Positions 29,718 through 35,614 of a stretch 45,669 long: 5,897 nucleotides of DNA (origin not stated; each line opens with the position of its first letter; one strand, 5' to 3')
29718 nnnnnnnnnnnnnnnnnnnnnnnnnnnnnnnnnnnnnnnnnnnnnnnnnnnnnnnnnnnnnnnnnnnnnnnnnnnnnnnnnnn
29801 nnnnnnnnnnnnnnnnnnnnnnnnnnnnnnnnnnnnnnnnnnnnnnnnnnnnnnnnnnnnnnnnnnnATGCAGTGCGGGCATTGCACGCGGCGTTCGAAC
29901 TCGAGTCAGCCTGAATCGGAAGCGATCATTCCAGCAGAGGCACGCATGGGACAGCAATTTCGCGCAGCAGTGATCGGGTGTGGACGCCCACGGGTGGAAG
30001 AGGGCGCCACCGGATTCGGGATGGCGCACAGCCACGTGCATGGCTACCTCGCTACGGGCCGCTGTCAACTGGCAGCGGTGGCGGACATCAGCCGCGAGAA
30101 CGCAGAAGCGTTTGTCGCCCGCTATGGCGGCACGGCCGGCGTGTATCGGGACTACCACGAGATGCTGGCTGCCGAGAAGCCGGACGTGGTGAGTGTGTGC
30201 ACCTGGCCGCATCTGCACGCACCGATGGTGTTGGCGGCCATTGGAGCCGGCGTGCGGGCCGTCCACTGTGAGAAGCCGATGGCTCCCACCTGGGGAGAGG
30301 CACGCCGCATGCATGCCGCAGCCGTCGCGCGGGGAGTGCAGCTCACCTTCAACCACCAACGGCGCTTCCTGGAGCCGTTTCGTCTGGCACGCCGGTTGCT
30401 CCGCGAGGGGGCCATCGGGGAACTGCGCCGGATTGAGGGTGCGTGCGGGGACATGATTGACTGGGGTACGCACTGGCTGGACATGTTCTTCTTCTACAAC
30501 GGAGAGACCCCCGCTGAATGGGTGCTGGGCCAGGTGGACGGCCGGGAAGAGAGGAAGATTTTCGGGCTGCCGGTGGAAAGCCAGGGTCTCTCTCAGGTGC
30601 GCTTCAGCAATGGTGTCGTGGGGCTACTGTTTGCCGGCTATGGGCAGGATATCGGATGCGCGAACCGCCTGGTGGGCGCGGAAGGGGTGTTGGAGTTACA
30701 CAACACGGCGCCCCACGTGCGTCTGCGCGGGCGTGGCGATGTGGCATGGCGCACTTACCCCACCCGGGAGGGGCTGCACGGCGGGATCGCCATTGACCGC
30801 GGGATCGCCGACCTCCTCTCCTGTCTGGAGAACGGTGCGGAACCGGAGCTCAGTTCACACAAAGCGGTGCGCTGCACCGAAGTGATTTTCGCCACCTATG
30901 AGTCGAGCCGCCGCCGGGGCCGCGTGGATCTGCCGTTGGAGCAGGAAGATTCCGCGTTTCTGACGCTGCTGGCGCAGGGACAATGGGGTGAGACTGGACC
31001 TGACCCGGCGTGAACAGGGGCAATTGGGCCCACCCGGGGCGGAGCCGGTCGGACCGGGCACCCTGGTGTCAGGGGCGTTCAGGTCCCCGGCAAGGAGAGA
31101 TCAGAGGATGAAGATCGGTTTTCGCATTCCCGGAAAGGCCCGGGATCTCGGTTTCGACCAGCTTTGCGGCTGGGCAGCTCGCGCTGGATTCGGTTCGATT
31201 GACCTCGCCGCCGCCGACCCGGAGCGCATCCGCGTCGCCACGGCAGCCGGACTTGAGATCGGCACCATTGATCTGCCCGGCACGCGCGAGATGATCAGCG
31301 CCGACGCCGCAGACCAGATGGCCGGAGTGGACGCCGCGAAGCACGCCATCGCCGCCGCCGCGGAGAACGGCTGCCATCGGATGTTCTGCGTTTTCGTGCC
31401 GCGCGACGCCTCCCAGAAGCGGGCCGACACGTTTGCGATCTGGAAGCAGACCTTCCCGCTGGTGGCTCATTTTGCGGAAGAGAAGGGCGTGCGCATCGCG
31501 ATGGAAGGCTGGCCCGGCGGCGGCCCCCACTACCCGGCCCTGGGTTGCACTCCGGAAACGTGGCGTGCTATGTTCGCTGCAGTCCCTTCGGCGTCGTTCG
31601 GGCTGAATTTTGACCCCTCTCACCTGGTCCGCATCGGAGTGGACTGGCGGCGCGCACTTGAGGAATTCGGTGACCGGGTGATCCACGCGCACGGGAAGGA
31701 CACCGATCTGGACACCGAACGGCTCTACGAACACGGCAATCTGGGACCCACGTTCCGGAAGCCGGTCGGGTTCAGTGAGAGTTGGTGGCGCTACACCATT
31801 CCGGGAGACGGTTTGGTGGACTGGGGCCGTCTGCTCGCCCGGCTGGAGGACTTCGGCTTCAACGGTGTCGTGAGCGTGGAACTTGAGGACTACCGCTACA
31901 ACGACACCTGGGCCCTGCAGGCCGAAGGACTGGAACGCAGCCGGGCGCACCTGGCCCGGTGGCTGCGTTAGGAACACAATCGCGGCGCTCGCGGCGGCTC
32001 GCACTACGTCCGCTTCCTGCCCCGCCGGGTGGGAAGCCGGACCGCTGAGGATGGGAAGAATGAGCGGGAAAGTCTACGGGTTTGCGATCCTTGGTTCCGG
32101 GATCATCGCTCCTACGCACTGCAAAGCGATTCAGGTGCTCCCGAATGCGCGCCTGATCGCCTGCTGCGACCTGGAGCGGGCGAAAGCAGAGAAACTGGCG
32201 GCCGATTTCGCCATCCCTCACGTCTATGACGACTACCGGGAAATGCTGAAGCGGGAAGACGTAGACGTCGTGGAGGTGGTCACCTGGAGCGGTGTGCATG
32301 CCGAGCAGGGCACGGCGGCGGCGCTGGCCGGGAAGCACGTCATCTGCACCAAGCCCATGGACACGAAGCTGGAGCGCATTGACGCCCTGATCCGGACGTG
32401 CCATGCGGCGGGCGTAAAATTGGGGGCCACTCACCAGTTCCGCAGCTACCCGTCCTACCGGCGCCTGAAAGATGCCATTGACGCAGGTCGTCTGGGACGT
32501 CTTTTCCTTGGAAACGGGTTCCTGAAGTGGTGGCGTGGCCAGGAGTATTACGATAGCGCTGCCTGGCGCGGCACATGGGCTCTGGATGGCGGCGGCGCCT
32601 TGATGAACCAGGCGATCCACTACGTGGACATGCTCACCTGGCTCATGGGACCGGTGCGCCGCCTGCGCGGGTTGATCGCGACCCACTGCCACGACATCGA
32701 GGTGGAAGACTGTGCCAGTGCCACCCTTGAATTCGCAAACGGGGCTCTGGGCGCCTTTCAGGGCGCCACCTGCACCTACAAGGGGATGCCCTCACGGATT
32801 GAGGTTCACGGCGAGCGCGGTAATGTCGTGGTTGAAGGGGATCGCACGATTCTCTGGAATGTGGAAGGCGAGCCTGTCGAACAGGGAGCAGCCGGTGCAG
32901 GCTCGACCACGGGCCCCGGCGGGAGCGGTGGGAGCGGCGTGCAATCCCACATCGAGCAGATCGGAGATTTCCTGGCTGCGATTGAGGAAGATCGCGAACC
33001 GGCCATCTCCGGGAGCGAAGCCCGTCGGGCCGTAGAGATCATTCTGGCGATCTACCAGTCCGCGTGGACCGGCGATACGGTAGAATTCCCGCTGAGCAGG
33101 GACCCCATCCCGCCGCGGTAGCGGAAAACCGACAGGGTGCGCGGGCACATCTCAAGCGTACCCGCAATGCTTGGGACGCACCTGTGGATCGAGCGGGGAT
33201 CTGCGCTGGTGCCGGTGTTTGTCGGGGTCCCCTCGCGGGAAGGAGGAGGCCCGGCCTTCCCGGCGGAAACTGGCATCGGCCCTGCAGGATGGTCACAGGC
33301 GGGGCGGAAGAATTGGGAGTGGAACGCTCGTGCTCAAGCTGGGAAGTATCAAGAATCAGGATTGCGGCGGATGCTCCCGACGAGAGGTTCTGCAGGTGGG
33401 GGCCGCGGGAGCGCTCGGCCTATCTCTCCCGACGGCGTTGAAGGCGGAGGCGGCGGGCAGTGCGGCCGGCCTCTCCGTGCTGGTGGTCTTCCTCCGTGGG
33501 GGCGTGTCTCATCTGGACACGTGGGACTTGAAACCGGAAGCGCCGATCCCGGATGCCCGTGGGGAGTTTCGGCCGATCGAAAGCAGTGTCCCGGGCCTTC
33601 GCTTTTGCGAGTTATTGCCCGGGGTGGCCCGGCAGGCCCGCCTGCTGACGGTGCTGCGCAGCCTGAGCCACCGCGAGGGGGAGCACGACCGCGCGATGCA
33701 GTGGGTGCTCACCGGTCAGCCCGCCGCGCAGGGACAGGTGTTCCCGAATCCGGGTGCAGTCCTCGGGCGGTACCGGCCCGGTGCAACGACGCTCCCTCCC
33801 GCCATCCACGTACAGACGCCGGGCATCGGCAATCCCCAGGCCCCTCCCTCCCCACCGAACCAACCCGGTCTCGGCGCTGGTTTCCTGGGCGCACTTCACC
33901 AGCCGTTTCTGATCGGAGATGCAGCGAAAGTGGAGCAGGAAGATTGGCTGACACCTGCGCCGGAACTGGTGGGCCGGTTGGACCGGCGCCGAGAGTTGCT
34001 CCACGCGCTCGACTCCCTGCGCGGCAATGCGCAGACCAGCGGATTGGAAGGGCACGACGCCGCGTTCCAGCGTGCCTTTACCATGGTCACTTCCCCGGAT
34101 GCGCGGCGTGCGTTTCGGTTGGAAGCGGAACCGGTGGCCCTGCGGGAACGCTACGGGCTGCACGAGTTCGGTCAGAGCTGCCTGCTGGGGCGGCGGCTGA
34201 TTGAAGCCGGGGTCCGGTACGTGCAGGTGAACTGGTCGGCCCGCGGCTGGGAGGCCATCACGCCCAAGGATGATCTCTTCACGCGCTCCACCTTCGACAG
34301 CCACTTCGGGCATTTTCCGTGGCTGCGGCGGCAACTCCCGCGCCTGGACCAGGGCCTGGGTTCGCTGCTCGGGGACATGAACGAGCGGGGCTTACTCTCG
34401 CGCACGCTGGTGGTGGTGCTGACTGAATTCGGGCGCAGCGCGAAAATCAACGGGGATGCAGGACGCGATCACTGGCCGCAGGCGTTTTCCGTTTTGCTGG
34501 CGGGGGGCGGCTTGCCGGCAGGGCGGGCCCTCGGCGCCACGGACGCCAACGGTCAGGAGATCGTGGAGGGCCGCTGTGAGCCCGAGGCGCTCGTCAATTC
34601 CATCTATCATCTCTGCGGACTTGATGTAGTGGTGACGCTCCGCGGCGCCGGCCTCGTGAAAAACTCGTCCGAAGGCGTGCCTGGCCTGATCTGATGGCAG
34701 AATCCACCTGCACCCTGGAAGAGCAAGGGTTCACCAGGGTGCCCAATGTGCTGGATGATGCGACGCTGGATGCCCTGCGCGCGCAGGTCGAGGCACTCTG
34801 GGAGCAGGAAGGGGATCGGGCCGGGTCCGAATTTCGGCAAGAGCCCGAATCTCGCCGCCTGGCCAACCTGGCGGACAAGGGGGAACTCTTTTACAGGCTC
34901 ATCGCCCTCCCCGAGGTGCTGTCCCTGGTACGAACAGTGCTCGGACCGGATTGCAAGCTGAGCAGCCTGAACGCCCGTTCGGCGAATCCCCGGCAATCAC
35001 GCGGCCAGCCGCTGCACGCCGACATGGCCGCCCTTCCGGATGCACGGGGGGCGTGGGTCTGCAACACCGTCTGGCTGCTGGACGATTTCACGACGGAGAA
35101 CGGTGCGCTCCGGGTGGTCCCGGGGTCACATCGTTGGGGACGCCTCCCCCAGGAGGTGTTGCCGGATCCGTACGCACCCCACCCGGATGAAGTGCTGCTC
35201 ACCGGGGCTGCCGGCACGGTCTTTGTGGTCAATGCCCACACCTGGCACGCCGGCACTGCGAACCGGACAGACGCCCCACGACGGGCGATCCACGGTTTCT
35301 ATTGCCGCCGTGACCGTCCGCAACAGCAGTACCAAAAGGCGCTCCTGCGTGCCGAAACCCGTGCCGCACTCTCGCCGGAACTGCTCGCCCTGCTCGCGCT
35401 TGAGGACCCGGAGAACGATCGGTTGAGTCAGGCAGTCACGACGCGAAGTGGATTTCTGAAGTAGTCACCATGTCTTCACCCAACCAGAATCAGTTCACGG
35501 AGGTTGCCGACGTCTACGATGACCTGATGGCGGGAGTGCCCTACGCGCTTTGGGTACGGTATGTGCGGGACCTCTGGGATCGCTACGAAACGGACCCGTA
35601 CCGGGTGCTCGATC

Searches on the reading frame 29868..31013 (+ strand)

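Call 23: search_protein_families(library=pfam, proteins=[window:29868-31013:+], max_evalue=0.001)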
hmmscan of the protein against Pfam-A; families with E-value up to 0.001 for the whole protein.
window:29868-31013:+ (381 aa): 3 families
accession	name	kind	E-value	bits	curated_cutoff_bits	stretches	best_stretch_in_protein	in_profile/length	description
PF01408.29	GFO_IDH_MocA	-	5.7e-23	82.3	24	1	31-163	1-120/120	Oxidoreductase family, NAD-binding Rossmann fold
PF22725.1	GFO_IDH_MocA_C3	-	1.6e-06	28.5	27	0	196-273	46-121/124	GFO/IDH/MocA C-terminal domain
PF02894.22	GFO_IDH_MocA_C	-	0.00028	21.2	22.9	1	192-355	39-218/218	Oxidoreductase family, C-terminal alpha/beta domain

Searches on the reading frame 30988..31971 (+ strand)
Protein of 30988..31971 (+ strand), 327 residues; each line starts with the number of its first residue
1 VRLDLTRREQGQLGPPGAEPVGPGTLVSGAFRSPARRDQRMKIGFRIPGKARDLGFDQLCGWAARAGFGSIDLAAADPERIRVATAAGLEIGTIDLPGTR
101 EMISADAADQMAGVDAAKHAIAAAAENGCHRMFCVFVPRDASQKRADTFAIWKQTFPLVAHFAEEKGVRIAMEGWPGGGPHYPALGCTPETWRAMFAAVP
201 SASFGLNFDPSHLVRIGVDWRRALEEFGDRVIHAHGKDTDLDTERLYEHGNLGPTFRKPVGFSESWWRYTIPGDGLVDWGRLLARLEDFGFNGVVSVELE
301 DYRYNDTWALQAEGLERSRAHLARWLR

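Call 23: search_protein_families(library=pfam, proteins=[window:30988-31971:+], max_evalue=0.001)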
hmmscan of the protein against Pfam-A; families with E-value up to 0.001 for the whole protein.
window:30988-31971:+ (327 aa): 1 family
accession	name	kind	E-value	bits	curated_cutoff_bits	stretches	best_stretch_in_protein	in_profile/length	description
PF01261.30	AP_endonuc_2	-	3.9e-29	102.5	31.1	1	52-312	5-236/249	Xylose isomerase-like TIM barrel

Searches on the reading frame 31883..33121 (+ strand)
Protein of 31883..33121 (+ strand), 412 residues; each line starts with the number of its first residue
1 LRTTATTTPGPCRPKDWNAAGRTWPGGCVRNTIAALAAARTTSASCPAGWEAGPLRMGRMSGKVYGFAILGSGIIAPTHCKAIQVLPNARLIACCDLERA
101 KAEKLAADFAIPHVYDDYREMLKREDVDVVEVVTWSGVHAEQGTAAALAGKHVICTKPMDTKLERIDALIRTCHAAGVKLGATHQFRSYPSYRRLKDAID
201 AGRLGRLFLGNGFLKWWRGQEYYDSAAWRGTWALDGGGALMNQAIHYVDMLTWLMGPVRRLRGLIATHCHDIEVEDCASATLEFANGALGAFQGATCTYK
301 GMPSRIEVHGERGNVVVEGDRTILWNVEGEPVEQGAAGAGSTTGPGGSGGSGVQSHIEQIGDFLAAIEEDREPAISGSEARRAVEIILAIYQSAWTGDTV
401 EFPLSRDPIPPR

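Call 23: search_protein_families(library=pfam, proteins=[window:31883-33121:+], max_evalue=0.001)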
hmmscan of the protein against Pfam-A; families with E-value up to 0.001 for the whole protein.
window:31883-33121:+ (412 aa): 3 families
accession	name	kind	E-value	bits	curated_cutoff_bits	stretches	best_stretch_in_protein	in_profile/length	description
PF22725.1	GFO_IDH_MocA_C3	-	1.5e-31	109.4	27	1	192-315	1-123/124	GFO/IDH/MocA C-terminal domain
PF02894.22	GFO_IDH_MocA_C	-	2.9e-24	86.5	22.9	1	196-401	1-217/218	Oxidoreductase family, C-terminal alpha/beta domain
PF01408.29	GFO_IDH_MocA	-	2.2e-22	80.4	24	1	67-182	3-118/120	Oxidoreductase family, NAD-binding Rossmann fold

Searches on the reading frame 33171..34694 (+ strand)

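Call 29: search_protein_families(library=pfam, proteins=[window:33171-34694:+], max_evalue=0.001)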
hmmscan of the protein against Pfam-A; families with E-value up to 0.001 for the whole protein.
window:33171-34694:+ (507 aa): 1 family
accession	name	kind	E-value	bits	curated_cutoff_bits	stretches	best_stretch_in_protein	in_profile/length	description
PF07394.17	DUF1501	-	3.6e-79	267.2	27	1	102-486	3-365/390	Protein of unknown function (DUF1501)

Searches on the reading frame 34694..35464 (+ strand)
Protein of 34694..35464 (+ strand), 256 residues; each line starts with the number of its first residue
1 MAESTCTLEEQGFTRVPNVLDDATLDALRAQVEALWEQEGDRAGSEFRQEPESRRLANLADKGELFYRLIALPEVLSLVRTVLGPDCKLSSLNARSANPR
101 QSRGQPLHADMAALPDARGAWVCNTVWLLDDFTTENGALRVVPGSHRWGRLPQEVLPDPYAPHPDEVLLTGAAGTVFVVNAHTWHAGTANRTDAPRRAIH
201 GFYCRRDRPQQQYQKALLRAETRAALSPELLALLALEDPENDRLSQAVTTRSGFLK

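Call 29: search_protein_families(library=pfam, proteins=[window:34694-35464:+], max_evalue=0.001)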
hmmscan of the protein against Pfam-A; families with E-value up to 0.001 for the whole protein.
window:34694-35464:+ (256 aa): 1 family
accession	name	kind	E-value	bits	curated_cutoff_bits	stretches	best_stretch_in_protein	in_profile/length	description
PF05721.19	PhyH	-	4.7e-30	105.9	22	1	9-198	2-213/213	Phytanoyl-CoA dioxygenase (PhyH)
